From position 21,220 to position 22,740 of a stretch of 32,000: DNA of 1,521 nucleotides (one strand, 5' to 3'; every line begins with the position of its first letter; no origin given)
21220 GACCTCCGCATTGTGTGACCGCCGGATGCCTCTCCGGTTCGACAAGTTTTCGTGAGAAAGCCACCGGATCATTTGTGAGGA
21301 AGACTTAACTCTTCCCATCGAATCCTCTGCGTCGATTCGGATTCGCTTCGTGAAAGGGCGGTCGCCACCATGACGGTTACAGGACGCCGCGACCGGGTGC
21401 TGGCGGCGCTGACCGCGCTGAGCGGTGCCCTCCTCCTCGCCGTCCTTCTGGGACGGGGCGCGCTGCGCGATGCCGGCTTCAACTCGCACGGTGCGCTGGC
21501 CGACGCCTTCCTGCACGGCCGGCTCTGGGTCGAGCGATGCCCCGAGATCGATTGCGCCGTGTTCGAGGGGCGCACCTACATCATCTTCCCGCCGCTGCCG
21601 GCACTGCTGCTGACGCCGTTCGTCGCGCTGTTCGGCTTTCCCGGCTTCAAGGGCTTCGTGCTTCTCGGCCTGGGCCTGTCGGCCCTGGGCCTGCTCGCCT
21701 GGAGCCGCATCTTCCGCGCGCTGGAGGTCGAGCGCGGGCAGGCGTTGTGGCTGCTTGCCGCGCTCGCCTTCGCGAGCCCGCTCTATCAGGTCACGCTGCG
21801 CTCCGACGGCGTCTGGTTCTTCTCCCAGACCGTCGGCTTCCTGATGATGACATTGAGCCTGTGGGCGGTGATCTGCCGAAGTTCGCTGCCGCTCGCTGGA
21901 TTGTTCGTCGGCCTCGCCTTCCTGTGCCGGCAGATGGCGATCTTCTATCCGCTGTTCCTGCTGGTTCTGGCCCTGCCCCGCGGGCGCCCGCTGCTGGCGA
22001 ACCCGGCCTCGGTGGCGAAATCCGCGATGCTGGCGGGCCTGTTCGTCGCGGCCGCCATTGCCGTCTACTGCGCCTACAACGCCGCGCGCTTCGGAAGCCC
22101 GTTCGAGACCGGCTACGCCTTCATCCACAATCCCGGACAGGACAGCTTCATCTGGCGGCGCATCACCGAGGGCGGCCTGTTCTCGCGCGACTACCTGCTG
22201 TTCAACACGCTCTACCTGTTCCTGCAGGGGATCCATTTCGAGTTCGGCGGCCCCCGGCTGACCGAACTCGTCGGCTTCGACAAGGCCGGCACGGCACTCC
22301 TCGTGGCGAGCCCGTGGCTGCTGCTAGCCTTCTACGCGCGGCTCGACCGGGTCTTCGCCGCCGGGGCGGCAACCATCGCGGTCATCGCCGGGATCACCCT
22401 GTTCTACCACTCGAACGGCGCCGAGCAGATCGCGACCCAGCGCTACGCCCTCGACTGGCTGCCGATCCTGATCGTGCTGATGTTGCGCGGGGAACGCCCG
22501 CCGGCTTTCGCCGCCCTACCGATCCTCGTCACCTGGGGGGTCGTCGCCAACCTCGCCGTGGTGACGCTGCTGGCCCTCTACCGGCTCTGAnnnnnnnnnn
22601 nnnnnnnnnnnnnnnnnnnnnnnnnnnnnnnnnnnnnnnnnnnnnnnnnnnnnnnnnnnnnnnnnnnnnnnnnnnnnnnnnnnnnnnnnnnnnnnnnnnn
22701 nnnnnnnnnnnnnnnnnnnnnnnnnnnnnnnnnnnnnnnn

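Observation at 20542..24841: Four-gene envelope glycosylation module (secreted protein, GT-C-like, GtrA, HAD-UbiA fusion) between ribE and ribH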

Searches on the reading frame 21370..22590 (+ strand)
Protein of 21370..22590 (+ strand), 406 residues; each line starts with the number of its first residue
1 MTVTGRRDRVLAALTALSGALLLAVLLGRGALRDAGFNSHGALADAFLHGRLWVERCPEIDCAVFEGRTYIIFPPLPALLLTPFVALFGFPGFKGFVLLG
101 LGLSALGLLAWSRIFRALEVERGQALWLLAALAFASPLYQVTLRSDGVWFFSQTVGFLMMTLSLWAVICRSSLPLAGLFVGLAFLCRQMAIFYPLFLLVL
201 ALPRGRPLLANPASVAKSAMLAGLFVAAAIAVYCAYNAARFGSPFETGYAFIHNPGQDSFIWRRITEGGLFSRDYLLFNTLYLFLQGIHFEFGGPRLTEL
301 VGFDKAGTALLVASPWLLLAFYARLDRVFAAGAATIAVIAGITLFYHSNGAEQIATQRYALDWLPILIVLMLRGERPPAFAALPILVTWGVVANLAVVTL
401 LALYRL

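Call 5: search_protein_families(library=pfam, proteins=[window:21370-22590:+], max_evalue=0.01)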
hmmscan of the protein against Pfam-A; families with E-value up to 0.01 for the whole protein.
window:21370-22590:+ (406 aa): 0 families

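Call 6: search_protein_families(library=ncbifam, proteins=[window:21370-22590:+], max_evalue=0.01)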
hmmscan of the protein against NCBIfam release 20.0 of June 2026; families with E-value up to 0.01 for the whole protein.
window:21370-22590:+ (406 aa): 1 family
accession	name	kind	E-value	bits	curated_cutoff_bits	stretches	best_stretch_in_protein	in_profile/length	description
NF047440.1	LA3751_2_3_fam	subfamily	7.4e-09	34.9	200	1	66-298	74-278/460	LA_3751/LA_3752 family putative glycosyltransferase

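Call 7: find_encoding_contigs(protein=window:21370-22590:+, flank=10000, max_places=6)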
Protein window:21370-22590:+ (406 aa): 23 contigs read that carry it; 6 places shown.
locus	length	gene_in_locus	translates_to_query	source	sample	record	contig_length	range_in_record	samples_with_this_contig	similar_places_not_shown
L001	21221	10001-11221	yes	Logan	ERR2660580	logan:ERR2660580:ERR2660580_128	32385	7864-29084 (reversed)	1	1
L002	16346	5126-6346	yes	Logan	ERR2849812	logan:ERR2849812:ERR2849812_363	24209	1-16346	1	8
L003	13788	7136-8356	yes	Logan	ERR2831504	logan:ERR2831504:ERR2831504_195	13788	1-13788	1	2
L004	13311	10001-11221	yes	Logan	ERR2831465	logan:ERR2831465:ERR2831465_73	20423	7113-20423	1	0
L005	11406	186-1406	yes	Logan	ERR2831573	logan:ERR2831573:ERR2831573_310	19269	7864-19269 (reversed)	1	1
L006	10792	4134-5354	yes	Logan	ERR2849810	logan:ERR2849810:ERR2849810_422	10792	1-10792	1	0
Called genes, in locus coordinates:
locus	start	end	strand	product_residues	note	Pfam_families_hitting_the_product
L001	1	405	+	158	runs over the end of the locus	PF05258:DciA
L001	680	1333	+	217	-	PF13462:Thioredoxin_4, PF01323:DSBA (faint)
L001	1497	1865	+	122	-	PF09527:ATPase_gene1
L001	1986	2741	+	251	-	PF00119:ATP-synt_A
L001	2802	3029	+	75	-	PF00137:ATP-synt_C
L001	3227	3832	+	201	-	PF28006:HpsJ (weak), PF02326:YMF19 (weak), PF00430:ATP-synt_B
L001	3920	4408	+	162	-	PF00430:ATP-synt_B, PF05405:Mt_ATP-synt_B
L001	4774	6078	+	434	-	PF00464:SHMT, PF01041:DegT_DnrJ_EryC1 (weak)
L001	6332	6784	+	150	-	PF02082:Rrf2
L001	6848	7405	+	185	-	PF22811:Zn_ribbon_NrdR, PF03477:ATP-cone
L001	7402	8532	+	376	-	PF00383:dCMP_cyt_deam_1, PF14437:MafB19-deam (weak), PF01872:RibD_C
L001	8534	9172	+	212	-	PF00677:Lum_binding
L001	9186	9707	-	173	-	-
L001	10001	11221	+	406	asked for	-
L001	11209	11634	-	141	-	PF04138:GtrA_DPMS_TM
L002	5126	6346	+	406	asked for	-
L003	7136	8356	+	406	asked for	-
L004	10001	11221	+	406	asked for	-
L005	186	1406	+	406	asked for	-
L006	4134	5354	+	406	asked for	-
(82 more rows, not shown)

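Call 8: find_homologous_proteins(query=window:21370-22590:+)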
Query window:21370-22590:+ (406 aa): 340 proteins with E <= 0.001 among 8000 candidates; the best 120 are listed.
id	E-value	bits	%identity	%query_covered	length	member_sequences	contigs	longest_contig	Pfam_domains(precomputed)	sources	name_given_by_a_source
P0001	2.5e-258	875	100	100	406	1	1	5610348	-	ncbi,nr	ncbi:hypothetical protein B2G69_23400 [Methylorubrum zatmanii]|nr:hypothetical protein [Methylorubru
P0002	8.7e-256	867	99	100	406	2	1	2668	-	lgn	-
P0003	1.1e-254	863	98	100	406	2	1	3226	-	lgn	-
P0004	3.2e-251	852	96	100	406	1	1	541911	-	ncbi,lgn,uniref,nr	ncbi:hypothetical protein ASF53_11960 [Methylobacterium sp. Leaf123]|uniref:hypothetical protein n=1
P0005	6.3e-251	851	97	100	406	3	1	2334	-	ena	-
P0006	8.4e-251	850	97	100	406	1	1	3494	-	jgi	-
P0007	2.2e-250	849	97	100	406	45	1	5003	-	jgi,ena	-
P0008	2.8e-238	809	91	100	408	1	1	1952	-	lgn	-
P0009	4.4e-230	782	90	100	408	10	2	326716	-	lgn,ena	-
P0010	7.3e-230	781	89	92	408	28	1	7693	-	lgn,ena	-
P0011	4.9e-229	778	89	100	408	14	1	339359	-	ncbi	ncbi:hypothetical protein LPLAFNJD_LOCUS3930 [Methylorubrum aminovorans]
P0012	3.2e-226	769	88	100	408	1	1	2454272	-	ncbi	ncbi:MAG: hypothetical protein PGN25_16640 [Methylorubrum populi]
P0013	5.2e-226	768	88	100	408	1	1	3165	-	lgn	-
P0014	4.8e-206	703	80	99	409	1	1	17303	-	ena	-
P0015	6.9e-206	702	81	99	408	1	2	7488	-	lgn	-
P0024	3.8e-200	683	79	99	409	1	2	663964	-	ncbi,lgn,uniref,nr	ncbi:4-amino-4-deoxy-L-arabinose transferase-like glycosyltransferase [Methylorubrum rhodinum]|unire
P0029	2.2e-189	648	75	92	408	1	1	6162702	-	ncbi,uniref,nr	ncbi:hypothetical protein DK419_27195 [Methylobacterium terrae]|uniref:Glycosyltransferase RgtA/B/C/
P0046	8.5e-165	567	69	94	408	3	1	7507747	-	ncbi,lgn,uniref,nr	ncbi:hypothetical protein [Methylobacterium sp. WSM2598]|uniref:hypothetical protein n=1 Tax=Methylo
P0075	9.5e-105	369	51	90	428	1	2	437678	PF13231.13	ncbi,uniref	ncbi:glycosyltransferase family 39 protein [Microbaculum marinum]|uniref:Glycosyltransferase RgtA/B/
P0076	7.3e-103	363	50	92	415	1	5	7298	PF13231.13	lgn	-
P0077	1.4e-102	362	50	92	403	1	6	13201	PF13231.13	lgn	-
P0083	2.3e-100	355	49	91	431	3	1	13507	PF13231.13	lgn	-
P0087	3.7e-99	351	50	92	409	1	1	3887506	-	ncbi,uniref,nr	ncbi:hypothetical protein NO932_03190 [Pelagibacterium sp. 26DY04]|uniref:hypothetical protein n=1 T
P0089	4.4e-99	350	49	92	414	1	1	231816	PF13231.13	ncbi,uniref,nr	ncbi:glycosyltransferase family 39 protein [Pelagibacterium montanilacus]|uniref:glycosyltransferase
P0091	6.4e-99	350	47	96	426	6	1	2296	PF13231.13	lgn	-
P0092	9.2e-99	349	48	91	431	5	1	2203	PF13231.13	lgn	-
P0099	1.7e-97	345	49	95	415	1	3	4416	PF13231.13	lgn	-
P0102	3.3e-97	344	48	92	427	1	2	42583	PF13231.13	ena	-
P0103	5.5e-97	344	51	82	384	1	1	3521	PF13231.13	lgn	-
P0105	1.0e-96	343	47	98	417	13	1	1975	PF13231.13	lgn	-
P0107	1.5e-96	342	47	94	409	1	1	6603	PF13231.13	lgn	-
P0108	2.0e-96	342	47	97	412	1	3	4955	PF13231.13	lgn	-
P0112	9.6e-96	339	47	92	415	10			PF13231.13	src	-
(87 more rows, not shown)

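Call 19: find_encoding_contigs(protein=P0075, flank=8000, max_places=2)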
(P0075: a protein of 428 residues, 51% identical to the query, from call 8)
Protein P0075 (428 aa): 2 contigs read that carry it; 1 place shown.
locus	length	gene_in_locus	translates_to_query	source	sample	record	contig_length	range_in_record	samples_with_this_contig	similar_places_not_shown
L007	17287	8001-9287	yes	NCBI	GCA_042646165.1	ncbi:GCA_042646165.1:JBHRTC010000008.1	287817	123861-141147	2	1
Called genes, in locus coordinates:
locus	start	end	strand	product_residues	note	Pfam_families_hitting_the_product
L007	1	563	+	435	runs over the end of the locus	PF06808:DctM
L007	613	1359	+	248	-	PF00392:GntR, PF07729:FCD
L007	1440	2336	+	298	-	PF00701:DHDPS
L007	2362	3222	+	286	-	PF01557:FAA_hydrolase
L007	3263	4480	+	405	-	PF00083:Sugar_tr, PF07690:MFS_1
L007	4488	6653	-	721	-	PF00912:Transgly, PF00905:Transpeptidase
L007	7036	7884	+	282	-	PF13483:Lactamase_B_3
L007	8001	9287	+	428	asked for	PF13231:PMT_2 (weak)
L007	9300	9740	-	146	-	PF04138:GtrA_DPMS_TM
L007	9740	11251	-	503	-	PF12710:HAD (weak), PF01040:UbiA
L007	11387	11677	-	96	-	PF06832:BiPBP_C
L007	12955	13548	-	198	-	PF00912:Transgly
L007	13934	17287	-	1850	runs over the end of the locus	PF21142:A2M_bMG2, PF11974:bMG3, PF01835:MG2, PF17972:bMG5, PF17962:bMG6, PF07703:A2M_BRD, PF00207:A2M, PF17973:bMG10, +3 more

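Call 20: find_encoding_contigs(protein=P0087, flank=8000, max_places=2)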
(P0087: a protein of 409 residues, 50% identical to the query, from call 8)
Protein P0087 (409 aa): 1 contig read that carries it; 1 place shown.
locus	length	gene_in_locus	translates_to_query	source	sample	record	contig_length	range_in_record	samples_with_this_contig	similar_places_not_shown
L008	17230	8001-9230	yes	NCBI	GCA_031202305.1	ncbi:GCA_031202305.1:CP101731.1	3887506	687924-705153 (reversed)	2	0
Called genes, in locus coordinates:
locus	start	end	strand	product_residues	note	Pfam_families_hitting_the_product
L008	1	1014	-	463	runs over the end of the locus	PF25917:BSH_RND, PF25876:HH_MFP_RND (faint), PF25944:Beta-barrel_RND (weak)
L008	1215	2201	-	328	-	PF01430:HSP33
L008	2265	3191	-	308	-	PF02729:OTCace_N, PF00185:OTCace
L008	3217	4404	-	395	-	PF00202:Aminotran_3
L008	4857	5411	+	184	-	PF07750:GcrA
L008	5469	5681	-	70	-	-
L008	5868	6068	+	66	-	-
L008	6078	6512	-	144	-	PF05232:BTP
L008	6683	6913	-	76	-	PF11391:DUF2798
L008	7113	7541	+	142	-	PF02537:CRCB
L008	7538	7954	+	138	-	PF02537:CRCB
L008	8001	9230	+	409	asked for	-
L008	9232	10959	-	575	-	PF00664:ABC_membrane, PF00005:ABC_tran, PF02463:SMC_N (weak)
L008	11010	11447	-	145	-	PF04138:GtrA_DPMS_TM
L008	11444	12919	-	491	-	PF01040:UbiA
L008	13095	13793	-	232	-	PF00072:Response_reg, PF00486:Trans_reg_C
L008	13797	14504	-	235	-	PF01895:PhoU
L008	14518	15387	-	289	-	PF02463:SMC_N (faint), PF00005:ABC_tran, PF13304:AAA_21 (weak)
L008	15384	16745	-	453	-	PF11812:DUF3333, PF00528:BPD_transp_1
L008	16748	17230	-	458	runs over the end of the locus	PF12501:DUF3708, PF00528:BPD_transp_1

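Call 21: find_encoding_contigs(protein=P0046, flank=8000, max_places=2)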
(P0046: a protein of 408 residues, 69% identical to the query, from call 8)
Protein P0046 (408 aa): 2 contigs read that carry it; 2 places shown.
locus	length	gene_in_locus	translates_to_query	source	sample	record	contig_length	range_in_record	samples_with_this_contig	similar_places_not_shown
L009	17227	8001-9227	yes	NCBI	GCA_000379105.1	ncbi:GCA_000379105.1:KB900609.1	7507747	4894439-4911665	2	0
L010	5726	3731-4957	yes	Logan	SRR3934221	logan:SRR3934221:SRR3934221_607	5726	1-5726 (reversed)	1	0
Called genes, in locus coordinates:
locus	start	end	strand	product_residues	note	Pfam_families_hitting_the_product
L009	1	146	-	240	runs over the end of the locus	PF13489:Methyltransf_23, PF08241:Methyltransf_11 (weak), PF08242:Methyltransf_12, PF13649:Methyltransf_25 (weak)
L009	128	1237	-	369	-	PF00535:Glycos_transf_2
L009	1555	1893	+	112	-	PF13442:Cytochrome_CBB3, PF00034:Cytochrom_C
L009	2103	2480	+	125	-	-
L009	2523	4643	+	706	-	PF07715:Plug, PF00593:TonB_dep_Rec_b-barrel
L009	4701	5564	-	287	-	PF00582:Usp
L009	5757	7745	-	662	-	PF00672:HAMP, PF02518:HATPase_c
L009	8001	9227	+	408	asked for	-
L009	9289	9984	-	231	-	PF01040:UbiA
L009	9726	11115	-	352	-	PF01040:UbiA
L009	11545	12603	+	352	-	PF02653:BPD_transp_2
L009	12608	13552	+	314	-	PF02653:BPD_transp_2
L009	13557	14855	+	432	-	PF07969:Amidohydro_3, PF01979:Amidohydro_1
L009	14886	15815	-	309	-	-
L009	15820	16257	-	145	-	PF05239:PRC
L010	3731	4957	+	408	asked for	-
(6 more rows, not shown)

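Call 22: predict_structure(alignment_id=A1)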
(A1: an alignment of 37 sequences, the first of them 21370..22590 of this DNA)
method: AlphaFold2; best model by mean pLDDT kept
length: 406 residues; sequences in the alignment: 37
mean_pLDDT: 87.7   pTM: 0.91
mean pLDDT of the five models: 87.7, 87.4, 86.6, 86.2, 85.9
residues with pLDDT >= 90: 240; 70-90: 125; 50-70: 40; < 50: 1
segments of 3 or more residues with pLDDT < 50: none
pLDDT, mean of each block of 10 residues (from residue 1): 73 97 94 84 95 86 89 94 93 89 98 97 95 93 90 96 98 97 95 94 70 84 97 97 90 66 78 86 68 82 67 85 93 95 78 68 95 88 94 87 73
secondary structure, 60 per line:
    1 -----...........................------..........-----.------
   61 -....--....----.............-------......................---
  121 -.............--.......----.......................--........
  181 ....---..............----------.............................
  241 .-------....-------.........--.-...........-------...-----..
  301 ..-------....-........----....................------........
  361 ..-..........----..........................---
elements in order: H6-32 H39-48 E62-65 E68-71 H76-88 H96-117 H122-134 H137-143 H148-170 H173-184 H188-201 H212-241 H260-268 H273-283 E291-293 E299-302 H310-313 H315-322 H327-345 H353-362 H364-373 H378-403

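Call 23: find_encoding_contigs(protein=P0029, flank=8000, max_places=1)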
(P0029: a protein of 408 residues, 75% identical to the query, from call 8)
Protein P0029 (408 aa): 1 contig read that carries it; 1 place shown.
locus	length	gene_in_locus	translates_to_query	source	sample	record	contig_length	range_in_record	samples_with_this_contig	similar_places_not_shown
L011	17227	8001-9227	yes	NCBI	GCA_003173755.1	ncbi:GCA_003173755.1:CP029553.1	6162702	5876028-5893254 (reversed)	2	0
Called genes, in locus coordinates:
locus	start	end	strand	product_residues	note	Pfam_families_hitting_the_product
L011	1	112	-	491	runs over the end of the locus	PF00916:Sulfate_transp, PF01740:STAS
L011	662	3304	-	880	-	PF03176:MMPL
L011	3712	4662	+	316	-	PF02401:LYTB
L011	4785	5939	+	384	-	PF04055:Radical_SAM, PF11946:DUF3463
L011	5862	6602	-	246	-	PF01048:PNP_UDP_1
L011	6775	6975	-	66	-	-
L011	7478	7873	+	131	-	-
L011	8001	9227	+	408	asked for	-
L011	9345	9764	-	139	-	PF04138:GtrA_DPMS_TM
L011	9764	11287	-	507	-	PF01040:UbiA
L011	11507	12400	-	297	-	PF00929:RNase_T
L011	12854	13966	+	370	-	PF02805:Ada_Zn_binding, PF00165:HTH_AraC, PF12833:HTH_18, PF01035:DNA_binding_1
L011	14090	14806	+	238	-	PF13628:DUF4142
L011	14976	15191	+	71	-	-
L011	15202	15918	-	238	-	PF03737:RraA-like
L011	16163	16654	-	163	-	-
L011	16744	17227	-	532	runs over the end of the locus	PF00005:ABC_tran, PF02463:SMC_N (faint), PF13304:AAA_21 (faint), PF13555:AAA_29 (faint), PF20703:nSTAND1 (faint), PF08352:oligo_HPY (faint), PF00005:ABC_tran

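Call 27: fold_search(model_id=the predicted structure, library=pdb)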
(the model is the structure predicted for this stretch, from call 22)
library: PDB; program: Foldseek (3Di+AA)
matches with E <= 10: 127; with E <= 0.001: 0
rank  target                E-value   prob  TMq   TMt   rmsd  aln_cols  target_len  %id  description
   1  9s6r_A                1.5e-03  1.00  0.42  0.44  11.8       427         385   12  Ternary cryo-EM structure of yeast ALG3 with Dol25-PP-GlcNAc2Man5, Dol25-P-Man, and Fab (released 2026-03-18)
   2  5f15                  1.7e-03  1.00  0.50  0.40   6.7       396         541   15  Crystal Structure of ArnT from Cupriavidus metallidurans bound to Undecaprenyl phosphate (released 2016-02-17)
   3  9dm5                  5.3e-03  0.99  0.37  0.39  13.6       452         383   15  Product-Bound mannosyltransferase PimE (released 2025-06-25)
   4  3wak                  6.9e-03  1.00  0.42  0.23  16.4       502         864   12  Crystal structure of the Archaeoglobus fulgidus oligosaccharyltransferase (O29867_ARCFU) in the apo form (released 2013-10-30)
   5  7e9s_A                8.7e-03  1.00  0.44  0.24  12.4       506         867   11  Archaeal oligosaccharyltransferase AglB from Archaeoglobus fulgidus in complex with an inhibitory peptide and a dolich (released 2021-09-08)
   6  9wno_A                1.3e-02  1.00  0.43  0.43  12.7       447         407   13  Cryo-EM structure of Candida glabrata GPI mannosyltransferase I bound to Dol-P-Man (released 2025-12-03)
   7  5ezm                  1.9e-02  1.00  0.49  0.40   7.0       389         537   13  Crystal Structure of ArnT from Cupriavidus metallidurans in the apo state (released 2016-02-17)
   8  9ub7_B                3.8e-02  0.99  0.42  0.43  12.8       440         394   11  Structure of glycosylphosphatidylinositol transamidase,state 1 (released 2026-04-08)
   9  6p25_A                4.3e-02  1.00  0.38  0.23   9.3       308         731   15  Structure of S. cerevisiae protein O-mannosyltransferase Pmt1-Pmt2 complex bound to the sugar donor and a peptide acce (released 2019-07-10)
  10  6p25_B                6.7e-02  0.95  0.32  0.21  14.5       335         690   12  Structure of S. cerevisiae protein O-mannosyltransferase Pmt1-Pmt2 complex bound to the sugar donor and a peptide acce (released 2019-07-10)
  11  8imx_U                7.4e-02  0.96  0.41  0.40  12.2       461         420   12  Cryo-EM structure of GPI-T with a chimeric GPI-anchored protein (released 2023-08-16)
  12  5gmy_A                7.4e-02  0.85  0.37  0.20  18.6       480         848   13  Crystal structure of the Archaeoglobus fulgidus oligosaccharyltransferase (O29867_ARCFU) tethered with an acceptor pep (released 2017-02-01)
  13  6gxc_A                8.0e-02  0.94  0.44  0.29  11.7       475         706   10  Bacterial oligosaccharyltransferase PglB in complex with an inhibitory peptide and a reactive lipid-linked oligosaccha (released 2018-11-14)
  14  3waj                  8.4e-02  0.75  0.35  0.21  17.1       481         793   11  Crystal structure of the Archaeoglobus fulgidus oligosaccharyltransferase (O29867_ARCFU) complex with Zn and sulfate (released 2013-10-30)
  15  7w72_U                1.1e-01  0.94  0.41  0.40  15.2       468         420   11  Structure of a human glycosylphosphatidylinositol (GPI) transamidase (released 2022-02-16)
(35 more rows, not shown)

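Call 28: find_encoding_contigs(protein=P0024, flank=8000, max_places=1)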
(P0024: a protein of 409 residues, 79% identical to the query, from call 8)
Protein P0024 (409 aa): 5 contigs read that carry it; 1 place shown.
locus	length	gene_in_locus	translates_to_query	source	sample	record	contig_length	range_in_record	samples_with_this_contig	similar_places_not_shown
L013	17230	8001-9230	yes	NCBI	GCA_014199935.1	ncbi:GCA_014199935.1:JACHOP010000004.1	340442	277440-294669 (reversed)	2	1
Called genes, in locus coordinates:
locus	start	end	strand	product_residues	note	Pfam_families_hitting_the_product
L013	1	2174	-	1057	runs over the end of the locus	PF00873:ACR_tran, PF03176:MMPL, PF02355:SecD_SecF_C (faint)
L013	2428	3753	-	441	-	PF25917:BSH_RND, PF25876:HH_MFP_RND, PF25944:Beta-barrel_RND, PF25967:RND-MFP_C, PF25975:CzcB_C (weak), PF25989:YknX_C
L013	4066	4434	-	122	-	-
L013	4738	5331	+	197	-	PF03734:YkuD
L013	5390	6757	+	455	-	PF00120:Gln-synt_C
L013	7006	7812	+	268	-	PF06776:IalB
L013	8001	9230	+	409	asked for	-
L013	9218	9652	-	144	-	PF04138:GtrA_DPMS_TM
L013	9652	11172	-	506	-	PF01040:UbiA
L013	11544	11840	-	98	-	-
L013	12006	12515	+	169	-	PF00885:DMRL_synthase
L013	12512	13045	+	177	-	PF01029:NusB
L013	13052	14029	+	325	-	PF00586:AIRS, PF02769:AIRS_C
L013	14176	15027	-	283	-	PF00106:adh_short, PF08659:KR (weak), PF13561:adh_short_C2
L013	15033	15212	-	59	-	PF07043:DUF1328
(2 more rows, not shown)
